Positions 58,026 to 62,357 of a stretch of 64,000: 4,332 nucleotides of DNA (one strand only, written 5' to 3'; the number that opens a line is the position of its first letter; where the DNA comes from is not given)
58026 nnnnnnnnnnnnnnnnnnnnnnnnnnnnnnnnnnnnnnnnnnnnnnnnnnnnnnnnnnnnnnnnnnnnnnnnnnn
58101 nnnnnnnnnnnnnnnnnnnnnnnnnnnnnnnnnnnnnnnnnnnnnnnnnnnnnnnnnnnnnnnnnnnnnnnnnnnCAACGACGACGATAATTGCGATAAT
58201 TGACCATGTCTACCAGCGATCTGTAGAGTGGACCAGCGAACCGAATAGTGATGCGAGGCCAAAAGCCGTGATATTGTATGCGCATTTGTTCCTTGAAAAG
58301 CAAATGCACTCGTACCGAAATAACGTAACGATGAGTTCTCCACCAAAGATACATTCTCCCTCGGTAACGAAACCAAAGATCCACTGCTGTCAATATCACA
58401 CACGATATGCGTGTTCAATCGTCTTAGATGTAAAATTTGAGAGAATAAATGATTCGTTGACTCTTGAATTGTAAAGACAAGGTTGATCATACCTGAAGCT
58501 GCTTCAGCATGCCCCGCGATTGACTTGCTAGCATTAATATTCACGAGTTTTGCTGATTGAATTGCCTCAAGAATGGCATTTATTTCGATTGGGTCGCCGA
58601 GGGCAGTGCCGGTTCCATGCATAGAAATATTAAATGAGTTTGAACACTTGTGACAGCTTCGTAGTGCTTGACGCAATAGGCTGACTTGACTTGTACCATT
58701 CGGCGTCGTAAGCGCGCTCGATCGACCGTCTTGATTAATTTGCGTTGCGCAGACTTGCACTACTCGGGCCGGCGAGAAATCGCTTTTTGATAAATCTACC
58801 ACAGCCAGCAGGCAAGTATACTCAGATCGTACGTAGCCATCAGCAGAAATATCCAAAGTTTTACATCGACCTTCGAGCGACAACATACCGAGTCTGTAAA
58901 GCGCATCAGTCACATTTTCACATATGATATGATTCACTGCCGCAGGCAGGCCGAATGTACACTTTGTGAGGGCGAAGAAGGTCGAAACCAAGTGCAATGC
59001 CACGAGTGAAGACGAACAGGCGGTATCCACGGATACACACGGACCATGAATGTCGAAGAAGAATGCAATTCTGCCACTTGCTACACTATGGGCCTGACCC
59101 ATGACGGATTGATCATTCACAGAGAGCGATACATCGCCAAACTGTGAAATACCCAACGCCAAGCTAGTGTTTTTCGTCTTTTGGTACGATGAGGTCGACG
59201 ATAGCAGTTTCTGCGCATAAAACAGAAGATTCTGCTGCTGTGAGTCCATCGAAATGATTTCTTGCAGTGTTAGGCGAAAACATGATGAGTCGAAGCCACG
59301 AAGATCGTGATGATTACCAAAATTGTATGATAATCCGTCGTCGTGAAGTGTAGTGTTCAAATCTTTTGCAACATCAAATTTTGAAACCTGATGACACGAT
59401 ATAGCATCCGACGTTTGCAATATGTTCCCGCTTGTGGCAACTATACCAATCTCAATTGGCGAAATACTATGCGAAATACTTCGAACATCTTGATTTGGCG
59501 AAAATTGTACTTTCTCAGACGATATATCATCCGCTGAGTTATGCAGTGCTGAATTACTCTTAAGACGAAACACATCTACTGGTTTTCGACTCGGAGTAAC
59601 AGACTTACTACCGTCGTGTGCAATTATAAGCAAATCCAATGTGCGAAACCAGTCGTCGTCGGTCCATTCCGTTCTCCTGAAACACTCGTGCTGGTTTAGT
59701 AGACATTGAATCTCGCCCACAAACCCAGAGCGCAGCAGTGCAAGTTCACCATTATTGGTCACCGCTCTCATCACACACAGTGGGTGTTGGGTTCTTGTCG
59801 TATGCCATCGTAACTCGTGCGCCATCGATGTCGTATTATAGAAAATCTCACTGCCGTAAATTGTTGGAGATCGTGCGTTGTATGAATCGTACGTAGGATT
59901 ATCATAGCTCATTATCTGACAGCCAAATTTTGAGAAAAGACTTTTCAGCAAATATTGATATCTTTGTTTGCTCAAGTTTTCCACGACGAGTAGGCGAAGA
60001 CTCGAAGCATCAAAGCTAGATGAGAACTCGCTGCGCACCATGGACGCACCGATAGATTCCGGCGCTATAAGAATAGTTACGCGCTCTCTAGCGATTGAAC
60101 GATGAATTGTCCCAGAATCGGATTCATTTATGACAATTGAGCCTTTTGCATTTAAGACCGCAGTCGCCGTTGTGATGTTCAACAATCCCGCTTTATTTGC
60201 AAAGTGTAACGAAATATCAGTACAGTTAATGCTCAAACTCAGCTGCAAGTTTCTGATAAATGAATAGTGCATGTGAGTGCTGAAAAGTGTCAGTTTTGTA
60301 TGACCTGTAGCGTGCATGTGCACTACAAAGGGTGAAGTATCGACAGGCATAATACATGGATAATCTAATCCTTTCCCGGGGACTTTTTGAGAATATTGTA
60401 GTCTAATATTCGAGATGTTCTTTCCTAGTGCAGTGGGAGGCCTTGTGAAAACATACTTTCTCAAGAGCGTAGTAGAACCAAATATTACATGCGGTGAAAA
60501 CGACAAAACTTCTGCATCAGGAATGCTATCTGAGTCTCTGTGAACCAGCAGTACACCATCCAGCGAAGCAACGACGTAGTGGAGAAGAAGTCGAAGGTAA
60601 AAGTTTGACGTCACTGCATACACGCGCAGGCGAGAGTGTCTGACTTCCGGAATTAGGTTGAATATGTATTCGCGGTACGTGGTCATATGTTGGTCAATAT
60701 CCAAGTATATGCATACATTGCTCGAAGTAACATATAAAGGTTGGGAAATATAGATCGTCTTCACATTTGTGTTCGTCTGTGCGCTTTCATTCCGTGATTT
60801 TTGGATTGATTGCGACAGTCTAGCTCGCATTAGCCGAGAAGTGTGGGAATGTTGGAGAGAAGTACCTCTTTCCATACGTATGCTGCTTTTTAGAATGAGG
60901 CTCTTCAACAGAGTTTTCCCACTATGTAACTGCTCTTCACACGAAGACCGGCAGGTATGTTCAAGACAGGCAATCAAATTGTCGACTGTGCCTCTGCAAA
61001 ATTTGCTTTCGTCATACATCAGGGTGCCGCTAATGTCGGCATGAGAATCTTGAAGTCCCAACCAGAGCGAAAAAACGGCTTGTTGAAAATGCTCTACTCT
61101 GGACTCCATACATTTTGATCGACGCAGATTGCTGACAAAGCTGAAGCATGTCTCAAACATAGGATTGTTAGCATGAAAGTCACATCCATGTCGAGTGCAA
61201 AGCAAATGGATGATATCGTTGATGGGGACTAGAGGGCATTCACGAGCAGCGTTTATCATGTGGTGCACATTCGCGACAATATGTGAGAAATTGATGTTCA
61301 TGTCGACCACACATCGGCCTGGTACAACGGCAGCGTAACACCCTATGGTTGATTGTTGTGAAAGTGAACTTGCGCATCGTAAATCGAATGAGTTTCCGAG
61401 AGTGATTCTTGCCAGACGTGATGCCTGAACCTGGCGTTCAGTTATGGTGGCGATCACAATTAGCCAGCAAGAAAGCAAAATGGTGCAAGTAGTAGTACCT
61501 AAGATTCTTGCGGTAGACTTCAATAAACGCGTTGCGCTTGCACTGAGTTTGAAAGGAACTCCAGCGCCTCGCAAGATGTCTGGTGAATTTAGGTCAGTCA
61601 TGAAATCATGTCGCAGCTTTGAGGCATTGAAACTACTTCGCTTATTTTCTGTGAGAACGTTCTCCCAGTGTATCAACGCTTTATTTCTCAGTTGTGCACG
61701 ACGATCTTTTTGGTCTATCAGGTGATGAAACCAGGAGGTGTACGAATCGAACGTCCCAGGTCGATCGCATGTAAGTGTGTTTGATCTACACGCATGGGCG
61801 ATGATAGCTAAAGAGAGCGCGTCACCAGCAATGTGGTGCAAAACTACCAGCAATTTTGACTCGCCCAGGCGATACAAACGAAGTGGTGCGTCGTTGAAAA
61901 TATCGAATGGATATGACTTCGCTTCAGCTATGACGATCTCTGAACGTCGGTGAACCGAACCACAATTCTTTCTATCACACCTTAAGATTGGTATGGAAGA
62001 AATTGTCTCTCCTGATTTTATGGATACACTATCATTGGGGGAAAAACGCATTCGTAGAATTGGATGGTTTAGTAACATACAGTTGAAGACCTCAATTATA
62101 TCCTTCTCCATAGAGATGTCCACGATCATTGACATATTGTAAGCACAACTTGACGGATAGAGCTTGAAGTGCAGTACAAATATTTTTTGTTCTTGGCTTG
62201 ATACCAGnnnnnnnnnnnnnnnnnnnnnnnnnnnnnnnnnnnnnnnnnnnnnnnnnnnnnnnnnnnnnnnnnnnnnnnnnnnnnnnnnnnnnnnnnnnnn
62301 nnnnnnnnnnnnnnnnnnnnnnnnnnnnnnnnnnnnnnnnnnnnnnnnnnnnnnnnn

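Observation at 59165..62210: Embedded NRPS-like C / degenerate-A / PCP module inside the PKS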

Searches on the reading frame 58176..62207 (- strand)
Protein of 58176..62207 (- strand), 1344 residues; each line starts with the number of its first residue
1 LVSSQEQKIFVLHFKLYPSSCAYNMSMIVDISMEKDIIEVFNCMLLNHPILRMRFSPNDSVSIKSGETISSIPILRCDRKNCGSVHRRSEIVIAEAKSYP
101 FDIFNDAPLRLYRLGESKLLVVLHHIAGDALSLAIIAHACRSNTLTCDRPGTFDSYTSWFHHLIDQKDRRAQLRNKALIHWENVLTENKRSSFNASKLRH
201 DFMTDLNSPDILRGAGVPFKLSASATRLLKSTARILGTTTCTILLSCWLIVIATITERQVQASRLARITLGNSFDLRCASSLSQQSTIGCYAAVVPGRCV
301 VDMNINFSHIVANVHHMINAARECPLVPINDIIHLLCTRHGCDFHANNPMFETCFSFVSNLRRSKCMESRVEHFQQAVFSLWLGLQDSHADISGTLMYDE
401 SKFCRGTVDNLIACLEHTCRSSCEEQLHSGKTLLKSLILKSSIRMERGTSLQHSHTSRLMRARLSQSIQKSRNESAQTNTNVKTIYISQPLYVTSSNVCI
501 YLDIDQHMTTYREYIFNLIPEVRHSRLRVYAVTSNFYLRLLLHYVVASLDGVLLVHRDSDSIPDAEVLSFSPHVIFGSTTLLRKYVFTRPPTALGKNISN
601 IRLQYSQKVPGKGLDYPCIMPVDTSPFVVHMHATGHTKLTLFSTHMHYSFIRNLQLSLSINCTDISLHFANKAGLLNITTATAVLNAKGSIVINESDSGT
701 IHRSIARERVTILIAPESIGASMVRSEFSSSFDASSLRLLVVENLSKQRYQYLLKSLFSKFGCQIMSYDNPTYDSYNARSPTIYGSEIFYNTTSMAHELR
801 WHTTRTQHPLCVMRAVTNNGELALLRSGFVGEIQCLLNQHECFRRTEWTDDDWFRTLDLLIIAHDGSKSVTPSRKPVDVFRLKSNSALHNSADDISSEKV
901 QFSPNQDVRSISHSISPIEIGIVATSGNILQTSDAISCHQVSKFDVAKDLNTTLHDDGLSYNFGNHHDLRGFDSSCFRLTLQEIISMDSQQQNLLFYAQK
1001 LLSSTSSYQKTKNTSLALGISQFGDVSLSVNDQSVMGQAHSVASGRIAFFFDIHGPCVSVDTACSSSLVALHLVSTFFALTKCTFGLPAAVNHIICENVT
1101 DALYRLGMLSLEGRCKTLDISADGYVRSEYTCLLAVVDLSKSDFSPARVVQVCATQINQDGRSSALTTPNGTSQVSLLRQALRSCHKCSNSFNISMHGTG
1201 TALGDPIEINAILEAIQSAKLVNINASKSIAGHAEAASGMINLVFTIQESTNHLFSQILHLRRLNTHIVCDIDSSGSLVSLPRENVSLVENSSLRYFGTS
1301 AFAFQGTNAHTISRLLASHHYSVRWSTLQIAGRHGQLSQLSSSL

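Call 43: find_homologous_proteins(query=window:58176-62207:-, max_evalue=1e-10)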
Query window:58176-62207:- (1344 aa): 11 proteins with E <= 1e-10 among 4993 candidates.
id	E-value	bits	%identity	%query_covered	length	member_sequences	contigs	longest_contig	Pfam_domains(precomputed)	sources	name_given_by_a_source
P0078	2.4e-43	167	36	25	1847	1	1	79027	PF08659.17,PF22336.3,PF00109.33,PF21394.4,PF21089.4,PF22621.3,PF00550.32,PF13561.13,PF23297.2,PF16197.12,PF14765.13,PF00106.32,PF02801.29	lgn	-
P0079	1.5e-39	154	32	28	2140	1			PF08659.17,PF22336.3,PF00109.33,PF21089.4,PF22621.3,PF00550.32,PF00108.30,PF00501.35,PF13193.13,PF16197.12,PF01370.28,PF22953.4,PF00698.27,PF00106.32,PF02801.29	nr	nr:polyketide synthase [uncultured bacterium]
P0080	2.9e-38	150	33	26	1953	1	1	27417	PF08659.17,PF00109.33,PF21089.4,PF22621.3,PF00550.32,PF23297.2,PF16197.12,PF01370.28,PF00698.27,PF00107.33,PF14765.13,PF00106.32,PF02801.29,PF13602.13,PF08240.18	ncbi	ncbi:MAG: type I polyketide synthase [Candidatus Xenobia bacterium]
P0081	4.8e-28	116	29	29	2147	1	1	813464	PF08659.17,PF00109.33,PF21089.4,PF00550.32,PF00108.30,PF16197.12,PF01370.28,PF22953.4,PF00698.27,PF00107.33,PF14765.13,PF00106.32,PF02801.29,PF13602.13,PF08240.18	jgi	jgi:polyketide synthase 12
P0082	1.5e-27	114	31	24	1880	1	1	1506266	PF22336.3,PF16073.11,PF00109.33,PF22621.3,PF00550.32,PF14765.13,PF02801.29,PF23297.2,PF16197.12,PF00698.27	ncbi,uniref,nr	ncbi:putative polyketide synthase [Talaromyces atroroseus]|uniref:Putative polyketide synthase n=1 T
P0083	1.7e-25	108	29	26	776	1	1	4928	PF00109.33,PF02801.29,PF16197.12,PF00698.27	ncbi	-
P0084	2.0e-24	104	29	24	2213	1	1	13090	PF08659.17,PF13489.13,PF00109.33,PF22621.3,PF14765.13,PF02801.29,PF16197.12,PF08242.19,PF00698.27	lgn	-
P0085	3.5e-23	100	30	22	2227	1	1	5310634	PF07859.20,PF16073.11,PF00109.33,PF21089.4,PF00550.32,PF00108.30,PF23297.2,PF16197.12,PF00698.27,PF00326.28,PF02801.29,PF20434.6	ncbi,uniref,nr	ncbi:uncharacterized protein GIQ15_04662 [Arthroderma uncinatum]|uniref:uncharacterized protein n=1 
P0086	1.3e-17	81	27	26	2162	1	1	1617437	PF08659.17,PF00109.33,PF21089.4,PF22621.3,PF00550.32,PF13561.13,PF23114.1,PF23297.2,PF16197.12,PF00698.27,PF02719.22,PF00107.33,PF14765.13,PF00106.32,PF02801.29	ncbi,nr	ncbi:ketoacyl-synt-domain-containing protein [Hypoxylon crocopeplum]|nr:ketoacyl-synt-domain-contain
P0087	1.0e-16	78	27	23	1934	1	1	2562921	PF22336.3,PF16073.11,PF00109.33,PF22621.3,PF00550.32,PF00108.30,PF02801.29,PF00698.27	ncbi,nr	ncbi:polyketide synthase [Hypoxylon cercidicola]|nr:polyketide synthase [Hypoxylon cercidicola]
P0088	5.4e-11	59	23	24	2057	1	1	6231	PF00881.30,PF00668.26,PF00109.33,PF00550.32,PF00108.30,PF00501.35,PF02801.29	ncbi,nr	ncbi:MAG: amino acid adenylation domain-containing protein, partial [Planctomycetes bacterium]|nr:am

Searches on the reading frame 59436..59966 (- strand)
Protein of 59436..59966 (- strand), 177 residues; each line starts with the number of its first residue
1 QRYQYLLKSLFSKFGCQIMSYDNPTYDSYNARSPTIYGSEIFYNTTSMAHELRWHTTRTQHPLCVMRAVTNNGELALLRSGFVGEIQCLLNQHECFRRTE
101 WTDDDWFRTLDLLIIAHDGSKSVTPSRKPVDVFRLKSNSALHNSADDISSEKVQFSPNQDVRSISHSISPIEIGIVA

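Call 56: search_protein_families(library=pfam, proteins=[window:59436-59966:-], max_evalue=10)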
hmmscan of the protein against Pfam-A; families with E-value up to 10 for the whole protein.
window:59436-59966:- (177 aa): 0 families

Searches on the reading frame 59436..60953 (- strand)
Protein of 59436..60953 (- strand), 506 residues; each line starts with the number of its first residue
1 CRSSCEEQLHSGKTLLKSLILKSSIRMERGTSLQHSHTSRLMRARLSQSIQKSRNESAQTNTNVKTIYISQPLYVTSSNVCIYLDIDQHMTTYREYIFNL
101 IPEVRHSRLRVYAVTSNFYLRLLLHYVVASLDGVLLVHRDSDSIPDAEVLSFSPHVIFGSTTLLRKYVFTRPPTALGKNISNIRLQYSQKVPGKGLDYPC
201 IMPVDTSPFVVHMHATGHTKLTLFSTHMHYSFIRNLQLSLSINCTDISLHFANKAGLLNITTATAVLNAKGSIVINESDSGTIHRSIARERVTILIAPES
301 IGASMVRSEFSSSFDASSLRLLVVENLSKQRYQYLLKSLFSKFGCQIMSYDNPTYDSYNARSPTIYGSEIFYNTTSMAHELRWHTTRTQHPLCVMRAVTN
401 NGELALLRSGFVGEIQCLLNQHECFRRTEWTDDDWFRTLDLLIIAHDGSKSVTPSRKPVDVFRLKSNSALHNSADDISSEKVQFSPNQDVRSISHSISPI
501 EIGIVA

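Call 6: search_protein_families(library=pfam, proteins=[window:59463-60950:-], max_evalue=10)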
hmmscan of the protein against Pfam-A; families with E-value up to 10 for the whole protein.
window:59463-60950:- (496 aa): 2 families
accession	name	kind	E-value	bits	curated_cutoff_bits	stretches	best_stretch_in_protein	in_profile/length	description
PF14008.11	Metallophos_C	-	0.098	13.8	23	1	211-234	31-55/63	Iron/zinc purple acid phosphatase-like protein C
PF10704.14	DUF2508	-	0.22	12.2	22.5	1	307-336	34-62/71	Protein of unknown function (DUF2508)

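Call 9: search_solved_structures(query=window:59436-60953:-, max_evalue=10, show_alignments=3)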
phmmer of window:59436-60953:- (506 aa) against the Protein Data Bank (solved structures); distinct sequences matched with E-value up to 10: 0.

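Call 15: search_protein_families(library=ncbifam, proteins=[window:59436-60953:-], max_evalue=1)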
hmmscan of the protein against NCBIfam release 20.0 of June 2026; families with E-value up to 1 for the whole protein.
window:59436-60953:- (506 aa): 1 family
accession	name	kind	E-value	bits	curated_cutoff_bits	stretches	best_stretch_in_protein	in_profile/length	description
NF005801.1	PRK07656.1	equivalog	0.082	11.5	657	1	250-323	217-285/500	FadD3 family acyl-CoA ligase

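Call 19: search_protein_representatives(protein=window:59436-60953:-)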
Query: 506 residues. Proteins with E-value up to 0.001 (for the whole library): 2; up to 1e-10: 2; up to 1e-30: 1. The best 2 are listed.
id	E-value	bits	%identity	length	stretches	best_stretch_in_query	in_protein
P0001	1.6e-166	571.3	100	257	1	202-457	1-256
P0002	1.8e-21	93.1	62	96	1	91-185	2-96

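Call 21: find_encoding_contigs(protein=P0002, flank=10000)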
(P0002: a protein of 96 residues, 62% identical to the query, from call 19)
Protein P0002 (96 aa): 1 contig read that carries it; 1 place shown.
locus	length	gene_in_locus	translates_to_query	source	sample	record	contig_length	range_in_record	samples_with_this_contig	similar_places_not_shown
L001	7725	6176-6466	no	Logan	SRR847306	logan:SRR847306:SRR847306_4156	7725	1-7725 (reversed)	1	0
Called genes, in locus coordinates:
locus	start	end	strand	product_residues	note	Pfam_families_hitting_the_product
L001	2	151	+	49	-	?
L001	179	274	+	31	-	-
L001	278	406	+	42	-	-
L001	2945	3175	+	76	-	-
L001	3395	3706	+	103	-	-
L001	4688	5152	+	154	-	-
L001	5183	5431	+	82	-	-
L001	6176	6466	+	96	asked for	-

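Call 22: find_encoding_contigs(protein=P0001, flank=10000)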
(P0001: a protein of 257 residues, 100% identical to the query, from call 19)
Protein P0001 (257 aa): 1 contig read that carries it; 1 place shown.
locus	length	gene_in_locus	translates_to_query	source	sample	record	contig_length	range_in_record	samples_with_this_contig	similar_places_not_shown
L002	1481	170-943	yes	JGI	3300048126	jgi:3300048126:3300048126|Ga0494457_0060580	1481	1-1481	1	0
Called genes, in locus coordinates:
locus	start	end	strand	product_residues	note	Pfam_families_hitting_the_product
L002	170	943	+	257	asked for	-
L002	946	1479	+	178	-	?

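Call 42: predict_structure(protein=window:59436-60953:-)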
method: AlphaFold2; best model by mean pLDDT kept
length: 506 residues; sequences in the alignment: 1
mean_pLDDT: 32.9   pTM: 0.24
mean pLDDT of the five models: 32.9, 26.1, 24.9, 23.8, 23.3
residues with pLDDT >= 90: 0; 70-90: 0; 50-70: 0; < 50: 506
segments of 3 or more residues with pLDDT < 50: 1-506
pLDDT, mean of each block of 10 residues (from residue 1): 31 32 27 25 29 30 29 33 37 37 36 38 40 36 30 34 36 33 33 34 35 41 36 38 38 36 35 32 25 29 29 31 35 39 32 25 24 29 30 30 27 30 29 31 30 35 40 39 41 33 30
secondary structure, 60 per line:
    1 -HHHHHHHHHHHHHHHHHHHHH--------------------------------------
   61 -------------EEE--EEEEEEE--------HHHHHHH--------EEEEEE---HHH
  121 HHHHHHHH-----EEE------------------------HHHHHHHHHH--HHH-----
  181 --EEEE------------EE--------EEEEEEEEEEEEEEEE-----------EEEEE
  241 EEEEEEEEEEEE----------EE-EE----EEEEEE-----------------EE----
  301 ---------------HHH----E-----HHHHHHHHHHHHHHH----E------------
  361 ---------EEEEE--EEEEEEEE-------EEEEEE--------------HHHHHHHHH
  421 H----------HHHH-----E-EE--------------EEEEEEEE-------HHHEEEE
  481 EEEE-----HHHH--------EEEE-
elements in order: H2-22 E74-76 E79-85 H94-100 E109-114 H118-128 E134-136 H161-170 E183-186 E209-224 E236-252 E272-277 H329-343 E370-374 E377-384 E392-397 H412-421 H432-435 E459-466 E477-484 H490-493 E502-505

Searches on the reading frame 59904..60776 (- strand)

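Call 56: search_protein_families(library=pfam, proteins=[window:59904-60776:-], max_evalue=10)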
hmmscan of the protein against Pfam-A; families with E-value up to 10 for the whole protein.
window:59904-60776:- (291 aa): 2 families
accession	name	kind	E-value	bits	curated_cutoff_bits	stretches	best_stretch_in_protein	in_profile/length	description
PF14008.11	Metallophos_C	-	0.055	14.6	23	1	153-176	31-55/63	Iron/zinc purple acid phosphatase-like protein C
PF10704.14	DUF2508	-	0.17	12.5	22.5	1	249-278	34-62/71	Protein of unknown function (DUF2508)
